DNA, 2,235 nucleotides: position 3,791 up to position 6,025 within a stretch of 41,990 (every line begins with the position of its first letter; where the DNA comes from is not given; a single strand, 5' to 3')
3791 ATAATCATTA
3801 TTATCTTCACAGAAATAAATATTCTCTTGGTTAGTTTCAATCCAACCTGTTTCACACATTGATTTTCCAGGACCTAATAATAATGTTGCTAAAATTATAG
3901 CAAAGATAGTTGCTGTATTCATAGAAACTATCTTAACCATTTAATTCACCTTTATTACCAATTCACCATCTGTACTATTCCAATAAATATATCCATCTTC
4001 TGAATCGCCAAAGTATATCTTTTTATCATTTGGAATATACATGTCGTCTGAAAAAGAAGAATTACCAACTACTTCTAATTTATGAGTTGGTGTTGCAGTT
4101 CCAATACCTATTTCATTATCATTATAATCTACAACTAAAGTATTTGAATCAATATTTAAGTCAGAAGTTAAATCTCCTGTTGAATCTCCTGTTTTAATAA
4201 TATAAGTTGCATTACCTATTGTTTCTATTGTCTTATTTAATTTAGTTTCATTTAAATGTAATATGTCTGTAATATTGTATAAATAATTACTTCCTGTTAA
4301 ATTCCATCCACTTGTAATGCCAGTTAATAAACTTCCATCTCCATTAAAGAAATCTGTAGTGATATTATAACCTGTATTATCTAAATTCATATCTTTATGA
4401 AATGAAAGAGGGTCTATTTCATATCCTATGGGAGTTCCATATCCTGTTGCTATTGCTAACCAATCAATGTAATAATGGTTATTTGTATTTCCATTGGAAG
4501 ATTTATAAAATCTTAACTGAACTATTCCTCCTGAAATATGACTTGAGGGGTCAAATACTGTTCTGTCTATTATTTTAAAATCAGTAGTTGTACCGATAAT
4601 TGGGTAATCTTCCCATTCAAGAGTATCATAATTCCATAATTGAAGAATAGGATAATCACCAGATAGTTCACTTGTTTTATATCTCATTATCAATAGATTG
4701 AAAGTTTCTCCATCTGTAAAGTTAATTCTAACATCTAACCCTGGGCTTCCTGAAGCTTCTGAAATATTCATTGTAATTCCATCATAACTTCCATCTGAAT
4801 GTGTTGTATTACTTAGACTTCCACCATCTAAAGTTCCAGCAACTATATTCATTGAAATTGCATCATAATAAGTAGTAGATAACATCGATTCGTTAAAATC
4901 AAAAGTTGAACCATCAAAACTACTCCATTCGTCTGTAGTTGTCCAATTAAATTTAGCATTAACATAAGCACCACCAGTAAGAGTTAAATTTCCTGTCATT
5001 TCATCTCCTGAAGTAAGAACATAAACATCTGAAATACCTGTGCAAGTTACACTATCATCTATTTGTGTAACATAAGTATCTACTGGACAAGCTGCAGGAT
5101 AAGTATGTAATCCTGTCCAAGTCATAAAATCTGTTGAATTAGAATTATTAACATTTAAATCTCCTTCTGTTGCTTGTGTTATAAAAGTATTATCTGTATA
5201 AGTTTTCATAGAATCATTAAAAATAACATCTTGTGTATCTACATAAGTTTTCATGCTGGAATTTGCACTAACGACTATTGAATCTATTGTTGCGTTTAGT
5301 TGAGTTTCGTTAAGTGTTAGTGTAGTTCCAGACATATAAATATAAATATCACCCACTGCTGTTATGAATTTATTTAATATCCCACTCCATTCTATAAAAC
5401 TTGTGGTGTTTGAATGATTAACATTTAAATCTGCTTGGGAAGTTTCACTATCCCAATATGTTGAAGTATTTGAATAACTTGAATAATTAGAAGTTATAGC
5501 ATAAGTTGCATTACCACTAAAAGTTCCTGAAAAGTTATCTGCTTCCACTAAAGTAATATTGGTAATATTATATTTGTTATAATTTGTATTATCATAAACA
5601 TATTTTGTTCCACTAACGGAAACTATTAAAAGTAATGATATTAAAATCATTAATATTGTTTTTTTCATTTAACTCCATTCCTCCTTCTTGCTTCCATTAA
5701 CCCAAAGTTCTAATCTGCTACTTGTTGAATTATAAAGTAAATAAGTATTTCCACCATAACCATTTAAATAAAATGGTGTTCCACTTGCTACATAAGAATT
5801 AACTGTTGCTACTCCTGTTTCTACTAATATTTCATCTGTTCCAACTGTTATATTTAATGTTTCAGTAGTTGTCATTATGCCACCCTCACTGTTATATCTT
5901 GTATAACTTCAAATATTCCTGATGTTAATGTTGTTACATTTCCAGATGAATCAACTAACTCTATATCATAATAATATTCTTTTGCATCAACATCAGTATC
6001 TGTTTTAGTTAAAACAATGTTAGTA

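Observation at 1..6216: Operon of exported, N-glycosylation-sequon-dense adhesin-like proteins inserted in the head gene block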

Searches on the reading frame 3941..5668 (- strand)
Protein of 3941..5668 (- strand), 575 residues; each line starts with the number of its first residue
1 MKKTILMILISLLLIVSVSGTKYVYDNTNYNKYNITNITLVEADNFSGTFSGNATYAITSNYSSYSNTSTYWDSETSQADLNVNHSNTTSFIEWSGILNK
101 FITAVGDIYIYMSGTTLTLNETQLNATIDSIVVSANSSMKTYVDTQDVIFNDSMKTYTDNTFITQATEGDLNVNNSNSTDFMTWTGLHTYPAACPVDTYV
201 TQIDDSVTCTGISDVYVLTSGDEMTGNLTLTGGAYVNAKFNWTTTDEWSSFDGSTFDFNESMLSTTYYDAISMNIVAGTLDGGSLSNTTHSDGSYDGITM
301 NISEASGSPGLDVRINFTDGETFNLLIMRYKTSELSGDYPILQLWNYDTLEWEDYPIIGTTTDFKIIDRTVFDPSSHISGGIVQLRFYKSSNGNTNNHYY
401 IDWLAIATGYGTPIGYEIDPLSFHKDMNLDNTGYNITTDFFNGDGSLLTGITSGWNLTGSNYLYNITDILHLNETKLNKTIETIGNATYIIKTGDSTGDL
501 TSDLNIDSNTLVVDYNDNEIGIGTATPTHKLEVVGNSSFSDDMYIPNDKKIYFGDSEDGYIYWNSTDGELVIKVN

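Call 6: search_protein_families(library=pfam, proteins=[window:3941-5668:-], max_evalue=0.1)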
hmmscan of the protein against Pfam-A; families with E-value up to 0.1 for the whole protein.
window:3941-5668:- (575 aa): 0 families

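Call 7: search_protein_families(library=phrogs, proteins=[window:3941-5668:-], max_evalue=0.1)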
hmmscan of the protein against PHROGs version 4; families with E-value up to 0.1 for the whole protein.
window:3941-5668:- (575 aa): 0 families

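Call 21: find_related_loci(query=window:3941-5668:-, collection=viral_contigs, flank=10000)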
Query window:3941-5668:- (575 aa) in viral_contigs; peptide patterns used: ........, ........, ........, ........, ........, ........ (x = any residue, [..] = any of these).
7 stretches matched a pattern; 2 encode a relative of the query (tblastn E <= 1e-3); 2 distinct loci.
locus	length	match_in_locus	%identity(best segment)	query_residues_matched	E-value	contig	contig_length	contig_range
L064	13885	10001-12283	42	76-476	3e-80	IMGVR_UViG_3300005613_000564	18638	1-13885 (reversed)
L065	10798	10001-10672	52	216-442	3e-72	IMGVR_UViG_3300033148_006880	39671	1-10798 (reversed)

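Call 27: find_homologous_proteins(query=window:3941-5668:-)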
Query window:3941-5668:- (575 aa): 71 proteins with E <= 0.001 among 8000 candidates.
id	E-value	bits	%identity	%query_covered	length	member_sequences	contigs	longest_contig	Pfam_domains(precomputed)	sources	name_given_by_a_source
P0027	0.0e+0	1263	100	100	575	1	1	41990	-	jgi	-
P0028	1.8e-132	461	71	48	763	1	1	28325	-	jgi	-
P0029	1.2e-121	425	69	47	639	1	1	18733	-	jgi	-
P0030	1.3e-85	306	45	53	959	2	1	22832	-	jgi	-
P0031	2.8e-80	289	47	55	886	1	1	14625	-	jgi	-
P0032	1.1e-79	287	39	78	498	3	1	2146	-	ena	-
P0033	3.3e-75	272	59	37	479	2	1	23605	-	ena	-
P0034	3.4e-75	272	42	77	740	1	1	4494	-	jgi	-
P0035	5.0e-75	272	46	58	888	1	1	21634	-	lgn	-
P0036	2.1e-74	269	48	54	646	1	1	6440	-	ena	-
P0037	6.6e-73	265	56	37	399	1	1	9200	-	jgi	-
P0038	1.8e-72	263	58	37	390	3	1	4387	-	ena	-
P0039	5.1e-72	262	58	41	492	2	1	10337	-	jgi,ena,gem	-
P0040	1.2e-71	260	54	38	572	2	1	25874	-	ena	-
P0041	1.8e-71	260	52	41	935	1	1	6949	-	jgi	-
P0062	1.1e-59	221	51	39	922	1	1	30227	-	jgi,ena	-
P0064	1.6e-57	214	47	37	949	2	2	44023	-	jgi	-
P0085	3.2e-20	91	47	17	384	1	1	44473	-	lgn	-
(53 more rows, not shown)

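Call 29: find_encoding_contigs(protein=P0064, flank=10000, max_places=2)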
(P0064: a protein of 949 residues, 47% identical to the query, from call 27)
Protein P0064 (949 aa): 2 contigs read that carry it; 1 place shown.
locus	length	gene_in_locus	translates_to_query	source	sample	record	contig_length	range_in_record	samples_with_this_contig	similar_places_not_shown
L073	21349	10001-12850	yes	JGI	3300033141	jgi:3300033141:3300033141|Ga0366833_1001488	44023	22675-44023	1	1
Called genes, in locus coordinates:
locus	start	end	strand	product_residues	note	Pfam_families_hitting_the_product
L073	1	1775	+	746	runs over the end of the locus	PF05048:NosD (weak), PF13229:Beta_helix (weak)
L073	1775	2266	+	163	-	-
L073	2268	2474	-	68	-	-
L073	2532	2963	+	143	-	-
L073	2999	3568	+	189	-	-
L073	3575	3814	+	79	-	-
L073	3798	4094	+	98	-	-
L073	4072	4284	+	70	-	-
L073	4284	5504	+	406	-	-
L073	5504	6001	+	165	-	-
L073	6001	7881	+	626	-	PF06605:Prophage_tail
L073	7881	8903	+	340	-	-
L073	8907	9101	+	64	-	-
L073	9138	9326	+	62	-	-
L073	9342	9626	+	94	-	-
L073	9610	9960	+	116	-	-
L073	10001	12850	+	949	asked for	-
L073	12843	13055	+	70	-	-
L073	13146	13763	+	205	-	-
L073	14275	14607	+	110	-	-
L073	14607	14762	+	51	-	-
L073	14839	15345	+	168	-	-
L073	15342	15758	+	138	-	-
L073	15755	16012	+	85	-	-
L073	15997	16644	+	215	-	PF13392:HNH_3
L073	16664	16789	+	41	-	-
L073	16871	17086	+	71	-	-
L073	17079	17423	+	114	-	PF13392:HNH_3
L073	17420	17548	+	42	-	-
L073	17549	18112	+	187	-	-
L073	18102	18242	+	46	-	-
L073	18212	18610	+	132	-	-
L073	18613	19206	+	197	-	-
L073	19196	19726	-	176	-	-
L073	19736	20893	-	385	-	PF05496:RuvB_N, PF00004:AAA, PF05491:WHD_RuvB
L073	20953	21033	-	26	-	-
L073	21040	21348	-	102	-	?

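Call 30: find_encoding_contigs(protein=P0085, flank=10000, max_places=2)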
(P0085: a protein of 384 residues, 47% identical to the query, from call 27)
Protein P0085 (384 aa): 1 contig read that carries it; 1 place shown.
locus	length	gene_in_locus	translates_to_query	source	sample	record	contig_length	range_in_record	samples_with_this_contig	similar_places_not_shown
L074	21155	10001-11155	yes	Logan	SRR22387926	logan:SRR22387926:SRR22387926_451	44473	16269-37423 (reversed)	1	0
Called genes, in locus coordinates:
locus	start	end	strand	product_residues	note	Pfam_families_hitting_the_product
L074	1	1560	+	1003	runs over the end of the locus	PF04860:Phage_portal, PF04233:Phage_Mu_F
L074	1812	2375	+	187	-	PF04586:Peptidase_S78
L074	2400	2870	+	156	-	PF13392:HNH_3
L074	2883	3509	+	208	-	-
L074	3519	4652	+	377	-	PF17236:SU10_MCP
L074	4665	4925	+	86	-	-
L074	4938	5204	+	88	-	-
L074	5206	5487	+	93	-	-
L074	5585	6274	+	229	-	-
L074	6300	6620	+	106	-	-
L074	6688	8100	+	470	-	-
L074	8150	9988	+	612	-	-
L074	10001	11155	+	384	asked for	-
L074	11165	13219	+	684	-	PF13385:Laminin_G_3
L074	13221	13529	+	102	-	-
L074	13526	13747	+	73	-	-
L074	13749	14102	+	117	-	-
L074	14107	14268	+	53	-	-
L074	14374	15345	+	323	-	-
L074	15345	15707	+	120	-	-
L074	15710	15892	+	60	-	-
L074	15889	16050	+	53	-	-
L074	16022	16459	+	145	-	-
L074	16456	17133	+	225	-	-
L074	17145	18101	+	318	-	PF18906:Phage_tube_2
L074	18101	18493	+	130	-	-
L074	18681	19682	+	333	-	-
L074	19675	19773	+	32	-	-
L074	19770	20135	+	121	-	-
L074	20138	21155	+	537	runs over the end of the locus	-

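Call 31: find_encoding_contigs(protein=P0062, flank=10000, max_places=2)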
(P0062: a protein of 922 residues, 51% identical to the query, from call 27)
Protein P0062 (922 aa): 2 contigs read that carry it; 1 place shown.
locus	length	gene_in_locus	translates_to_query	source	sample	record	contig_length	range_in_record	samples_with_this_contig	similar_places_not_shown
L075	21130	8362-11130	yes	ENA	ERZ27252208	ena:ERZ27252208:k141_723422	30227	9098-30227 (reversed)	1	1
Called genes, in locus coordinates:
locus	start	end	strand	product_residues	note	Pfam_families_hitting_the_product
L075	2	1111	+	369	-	?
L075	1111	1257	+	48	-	-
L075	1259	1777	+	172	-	-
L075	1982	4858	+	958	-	PF13385:Laminin_G_3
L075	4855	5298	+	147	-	-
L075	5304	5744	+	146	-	PF13392:HNH_3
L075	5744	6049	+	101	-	-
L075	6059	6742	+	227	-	-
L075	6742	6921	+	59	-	-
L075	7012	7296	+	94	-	-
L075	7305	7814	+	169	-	-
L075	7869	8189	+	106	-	-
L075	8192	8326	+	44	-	-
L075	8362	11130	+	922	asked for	-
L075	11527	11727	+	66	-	-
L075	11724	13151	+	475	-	-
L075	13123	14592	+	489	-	PF27228:MTBMA_p00010_2nd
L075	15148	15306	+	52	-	-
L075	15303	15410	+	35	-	-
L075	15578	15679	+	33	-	-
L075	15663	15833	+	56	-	-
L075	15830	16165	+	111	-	-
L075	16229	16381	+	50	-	-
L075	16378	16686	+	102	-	-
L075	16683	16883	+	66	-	-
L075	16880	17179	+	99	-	-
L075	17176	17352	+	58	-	-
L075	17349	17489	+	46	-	-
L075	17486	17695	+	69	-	-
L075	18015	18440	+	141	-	-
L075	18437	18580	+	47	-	-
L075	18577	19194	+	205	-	PF00145:DNA_methylase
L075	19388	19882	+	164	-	PF00239:Resolvase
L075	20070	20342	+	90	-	-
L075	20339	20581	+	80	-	-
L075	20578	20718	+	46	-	-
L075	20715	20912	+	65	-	-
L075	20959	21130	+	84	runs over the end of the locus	-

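Call 40: search_solved_structures(query=window:3941-5668:-, max_evalue=1)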
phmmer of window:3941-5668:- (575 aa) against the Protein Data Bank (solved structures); distinct sequences matched with E-value up to 1: 0.

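Call 52: predict_structure(alignment_id=A2)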
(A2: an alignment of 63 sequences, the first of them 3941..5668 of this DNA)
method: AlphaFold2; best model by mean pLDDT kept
length: 575 residues; sequences in the alignment: 63
mean_pLDDT: 62.3   pTM: 0.43
mean pLDDT of the five models: 62.3, 61.3, 59.6, 59.1, 57.8
residues with pLDDT >= 90: 123; 70-90: 83; 50-70: 126; < 50: 243
segments of 3 or more residues with pLDDT < 50: 23-108, 113-115, 133-212, 233-235, 453-461, 483-524
pLDDT, mean of each block of 10 residues (from residue 1): 84 74 44 39 40 39 41 42 38 38 44 58 58 44 40 36 37 40 38 42 45 52 55 49 72 80 88 96 95 88 87 90 93 93 98 95 93 95 96 85 92 54 57 56 63 47 50 53 45 43 44 42 48 54 71 75 84 82
secondary structure, 60 per line:
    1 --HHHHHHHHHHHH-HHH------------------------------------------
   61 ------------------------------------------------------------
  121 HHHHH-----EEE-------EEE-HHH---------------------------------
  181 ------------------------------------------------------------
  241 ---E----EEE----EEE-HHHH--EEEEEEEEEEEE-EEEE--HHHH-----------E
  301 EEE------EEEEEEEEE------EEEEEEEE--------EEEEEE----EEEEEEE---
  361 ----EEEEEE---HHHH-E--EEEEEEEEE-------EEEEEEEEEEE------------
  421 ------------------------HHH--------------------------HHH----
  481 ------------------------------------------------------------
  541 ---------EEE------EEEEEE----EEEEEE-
elements in order: H3-14 H121-125 E131-133 E141-143 E249-251 E256-258 H260-263 E266-277 E279-282 H285-288 E300-303 E310-318 E325-332 E341-346 E351-357 E365-370 H374-377 E382-390 E398-408 E550-552 E559-564 E569-574

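Call 56: fold_search(model_id=the predicted structure, library=pdb)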
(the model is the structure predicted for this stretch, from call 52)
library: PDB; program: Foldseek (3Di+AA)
matches with E <= 10: 1113; with E <= 0.001: 35
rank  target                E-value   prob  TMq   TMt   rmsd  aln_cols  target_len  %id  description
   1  4d0q                  2.3e-05  1.00  0.16  0.46  15.5       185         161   12  Hyaluronan Binding Module of the Streptococcal Pneumoniae Hyaluronate Lyase (released 2014-08-06)
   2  1gwk_A                2.8e-05  1.00  0.19  0.65   4.5       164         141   13  Carbohydrate binding module family29 (released 2003-03-20)
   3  1oh3_A                3.0e-05  1.00  0.18  0.64   4.2       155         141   13  E78R mutant of a carbohydrate binding module family 29 (released 2004-05-27)
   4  1w9f_A                3.4e-05  1.00  0.17  0.56   4.8       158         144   12  CBM29-2 mutant R112A: Probing the Mechanism of Ligand Recognition by Family 29 Carbohydrate Binding Modules (released 2005-03-22)
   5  7t7y                  3.8e-05  1.00  0.18  0.55   5.9       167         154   13  The crystal structure of family 8 carbohydrate-binding module from Dictyostelium discoideum complexed with iodine atoms (released 2022-04-20)
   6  1gwk_B                4.0e-05  1.00  0.18  0.62   4.3       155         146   13  Carbohydrate binding module family29 (released 2003-03-20)
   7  9eui_D                4.2e-05  1.00  0.20  0.29  14.4       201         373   12  Cryo-EM structure of Staphylococcus aureus bacteriophage phi812 baseplate in the post-contraction state - complete (released 2025-04-09)
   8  1w8u_A                4.7e-05  1.00  0.18  0.63   4.8       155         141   15  CBM29-2 mutant D83A complexed with mannohexaose: Probing the Mechanism of Ligand Recognition by Family 29 Carbohydrate (released 2005-03-22)
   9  1w9f_B                4.7e-05  1.00  0.19  0.64   4.4       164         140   13  CBM29-2 mutant R112A: Probing the Mechanism of Ligand Recognition by Family 29 Carbohydrate Binding Modules (released 2005-03-22)
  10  1gwl_A                5.0e-05  1.00  0.18  0.61   4.9       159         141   16  Carbohydrate binding module family29 complexed with mannohexaose (released 2003-03-20)
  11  1w8t_A                5.0e-05  1.00  0.17  0.59   4.7       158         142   12  CBM29-2 mutant K74A complexed with cellulohexaose: Probing the Mechanism of Ligand Recognition by Family 29 Carbohydra (released 2005-03-22)
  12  1w90_B                5.0e-05  1.00  0.18  0.62   5.0       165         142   14  CBM29-2 mutant D114A: Probing the Mechanism of Ligand Recognition by Family 29 Carbohydrate Binding Modules (released 2005-03-18)
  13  1w8w_A                5.3e-05  1.00  0.17  0.58   4.8       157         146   11  CBM29-2 mutant Y46A: Probing the Mechanism of Ligand Recognition by Family 29 Carbohydrate Binding Modules (released 2005-03-22)
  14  1wky                  5.6e-05  1.00  0.18  0.22   5.1       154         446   12  Crystal structure of alkaline mannanase from Bacillus sp. strain JAMB-602: catalytic domain and its Carbohydrate Binding (released 2005-06-15)
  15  1w8w_B                6.2e-05  1.00  0.18  0.62   4.8       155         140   14  CBM29-2 mutant Y46A: Probing the Mechanism of Ligand Recognition by Family 29 Carbohydrate Binding Modules (released 2005-03-22)
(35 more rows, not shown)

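Call 64: search_dna_similar(query=window:3941-5668:-, collection=phages, mode=protein, max_rows=15, max_evalue=0.001)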
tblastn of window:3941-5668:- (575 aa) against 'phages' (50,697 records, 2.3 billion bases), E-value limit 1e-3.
No match.

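Call 85: search_protein_families(library=pfam, proteins=[P0031, L074:11165-13219:+, L064:9893-13885:+], max_evalue=0.01)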
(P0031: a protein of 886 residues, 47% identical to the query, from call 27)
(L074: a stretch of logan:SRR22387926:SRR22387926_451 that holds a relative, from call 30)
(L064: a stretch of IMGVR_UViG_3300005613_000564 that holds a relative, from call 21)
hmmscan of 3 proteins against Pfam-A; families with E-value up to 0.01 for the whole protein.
P0031 (886 aa): 0 families

L074:11165-13219:+ (684 aa): 1 family
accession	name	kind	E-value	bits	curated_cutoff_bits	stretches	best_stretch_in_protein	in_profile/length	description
PF13385.13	Laminin_G_3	-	4.2e-16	59.9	27.6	1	496-609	40-150/151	Concanavalin A-like lectin/glucanases superfamily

L064:9893-13885:+ (1331 aa): 0 families

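Call 94: search_protein_families(library=phrogs, proteins=[L074:6688-8100:+, L074:8150-9988:+, L074:5585-6274:+, L074:14365-15345:+, L073:7881-8903:+, L064:9077-9718:+], max_evalue=0.001)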
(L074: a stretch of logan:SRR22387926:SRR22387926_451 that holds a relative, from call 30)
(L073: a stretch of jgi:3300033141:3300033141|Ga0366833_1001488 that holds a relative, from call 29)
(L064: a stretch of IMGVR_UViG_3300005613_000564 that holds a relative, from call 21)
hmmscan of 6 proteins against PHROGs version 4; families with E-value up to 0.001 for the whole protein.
L074:6688-8100:+ (470 aa): 0 families

L074:8150-9988:+ (612 aa): 0 families

L074:5585-6274:+ (229 aa): 0 families

L074:14365-15345:+ (326 aa): 1 family
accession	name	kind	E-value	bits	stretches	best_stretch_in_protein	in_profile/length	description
phrog_442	-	connector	2.4e-12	47.7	1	41-314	37-263/270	head-tail adaptor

L073:7881-8903:+ (340 aa): 0 families

L064:9077-9718:+ (213 aa): 0 families

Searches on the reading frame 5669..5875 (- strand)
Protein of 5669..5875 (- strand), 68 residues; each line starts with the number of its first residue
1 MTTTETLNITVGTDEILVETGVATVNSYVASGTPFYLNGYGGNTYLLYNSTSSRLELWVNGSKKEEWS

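Call 7: search_protein_families(library=phrogs, proteins=[window:5669-5875:-], max_evalue=0.1)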
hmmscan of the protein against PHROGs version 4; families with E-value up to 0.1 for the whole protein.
window:5669-5875:- (68 aa): 0 families

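Call 18: search_protein_families(library=pfam, proteins=[window:5669-5875:-], max_evalue=0.05)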
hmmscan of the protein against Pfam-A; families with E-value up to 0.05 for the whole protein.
window:5669-5875:- (68 aa): 0 families
